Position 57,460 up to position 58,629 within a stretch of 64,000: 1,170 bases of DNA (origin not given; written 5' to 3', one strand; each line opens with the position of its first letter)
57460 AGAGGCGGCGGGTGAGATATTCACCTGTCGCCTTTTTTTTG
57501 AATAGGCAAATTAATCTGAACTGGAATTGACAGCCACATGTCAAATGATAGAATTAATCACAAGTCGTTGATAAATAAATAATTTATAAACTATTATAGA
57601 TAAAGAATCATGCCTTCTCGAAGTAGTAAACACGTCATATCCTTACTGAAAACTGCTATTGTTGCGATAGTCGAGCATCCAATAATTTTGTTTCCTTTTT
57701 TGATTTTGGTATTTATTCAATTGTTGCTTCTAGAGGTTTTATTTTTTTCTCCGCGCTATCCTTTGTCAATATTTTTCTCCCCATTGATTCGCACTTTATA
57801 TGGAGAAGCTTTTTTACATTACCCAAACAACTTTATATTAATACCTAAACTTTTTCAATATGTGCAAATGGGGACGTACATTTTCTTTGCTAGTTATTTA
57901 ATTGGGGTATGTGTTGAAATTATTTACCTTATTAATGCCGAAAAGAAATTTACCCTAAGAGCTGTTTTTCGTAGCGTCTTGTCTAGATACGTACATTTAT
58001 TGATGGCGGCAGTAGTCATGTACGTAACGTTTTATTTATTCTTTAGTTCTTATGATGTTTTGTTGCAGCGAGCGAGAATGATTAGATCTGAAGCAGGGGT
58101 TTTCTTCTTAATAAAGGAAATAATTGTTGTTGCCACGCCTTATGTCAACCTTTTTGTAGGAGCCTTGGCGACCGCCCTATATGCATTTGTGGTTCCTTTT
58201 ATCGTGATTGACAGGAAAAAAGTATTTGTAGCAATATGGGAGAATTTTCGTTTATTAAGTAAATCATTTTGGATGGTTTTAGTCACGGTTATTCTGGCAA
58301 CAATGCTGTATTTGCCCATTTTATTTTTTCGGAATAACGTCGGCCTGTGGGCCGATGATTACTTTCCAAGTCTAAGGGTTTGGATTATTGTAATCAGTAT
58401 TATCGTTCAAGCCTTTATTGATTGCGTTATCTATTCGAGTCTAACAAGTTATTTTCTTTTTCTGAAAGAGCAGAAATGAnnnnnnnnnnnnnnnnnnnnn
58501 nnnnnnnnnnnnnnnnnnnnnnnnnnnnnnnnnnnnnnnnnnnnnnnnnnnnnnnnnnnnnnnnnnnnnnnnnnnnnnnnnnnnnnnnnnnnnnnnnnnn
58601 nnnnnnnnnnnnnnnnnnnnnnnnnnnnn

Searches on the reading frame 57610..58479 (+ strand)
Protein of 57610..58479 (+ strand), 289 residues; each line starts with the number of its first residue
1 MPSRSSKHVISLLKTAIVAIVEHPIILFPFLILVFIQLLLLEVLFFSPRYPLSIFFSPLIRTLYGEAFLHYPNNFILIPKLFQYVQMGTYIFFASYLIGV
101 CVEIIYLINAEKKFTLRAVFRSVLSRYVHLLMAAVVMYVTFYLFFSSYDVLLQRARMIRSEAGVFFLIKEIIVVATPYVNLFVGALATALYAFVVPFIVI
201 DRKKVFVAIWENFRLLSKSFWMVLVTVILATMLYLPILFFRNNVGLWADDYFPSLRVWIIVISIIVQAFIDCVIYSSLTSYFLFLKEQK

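Call 7: search_protein_families(library=ncbifam, proteins=[window:57610-58479:+])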
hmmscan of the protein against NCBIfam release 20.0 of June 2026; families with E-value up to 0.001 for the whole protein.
window:57610-58479:+ (289 aa): 0 families

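Call 52: find_related_loci(query=A3, collection=metagenome_contigs, flank=6000)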
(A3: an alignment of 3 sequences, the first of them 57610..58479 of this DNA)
Query A3 (289 aa) in metagenome_contigs; peptide patterns used: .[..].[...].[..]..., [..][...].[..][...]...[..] (x = any residue, [..] = any of these).
195 stretches matched a pattern; 27 encode a relative of the query (tblastn E <= 1e-3); 27 distinct loci.
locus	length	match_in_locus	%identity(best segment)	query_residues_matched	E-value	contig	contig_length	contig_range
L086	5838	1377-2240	43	1-289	3e-77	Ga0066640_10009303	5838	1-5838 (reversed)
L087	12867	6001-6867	44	1-289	2e-76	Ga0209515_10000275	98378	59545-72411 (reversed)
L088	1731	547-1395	39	5-289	1e-73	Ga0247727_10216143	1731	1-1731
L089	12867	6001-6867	42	1-289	5e-75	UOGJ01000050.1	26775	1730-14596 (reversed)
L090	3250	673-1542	43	1-289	1e-68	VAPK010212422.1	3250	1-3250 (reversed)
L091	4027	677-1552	38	1-289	2e-66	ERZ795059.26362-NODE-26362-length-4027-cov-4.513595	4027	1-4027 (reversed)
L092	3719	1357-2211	40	7-289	2e-64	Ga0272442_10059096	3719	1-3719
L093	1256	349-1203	39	7-289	7e-67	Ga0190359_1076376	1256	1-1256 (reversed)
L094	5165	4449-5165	42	6-243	5e-62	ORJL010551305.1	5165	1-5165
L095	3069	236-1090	37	3-289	5e-62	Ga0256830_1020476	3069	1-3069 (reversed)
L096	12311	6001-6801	40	22-288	2e-61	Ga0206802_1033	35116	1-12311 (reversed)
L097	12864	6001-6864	37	1-289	3e-60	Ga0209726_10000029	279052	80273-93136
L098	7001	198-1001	39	22-289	3e-58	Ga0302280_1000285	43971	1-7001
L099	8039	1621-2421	38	22-288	3e-57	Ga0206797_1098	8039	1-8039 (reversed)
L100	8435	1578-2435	39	3-289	2e-56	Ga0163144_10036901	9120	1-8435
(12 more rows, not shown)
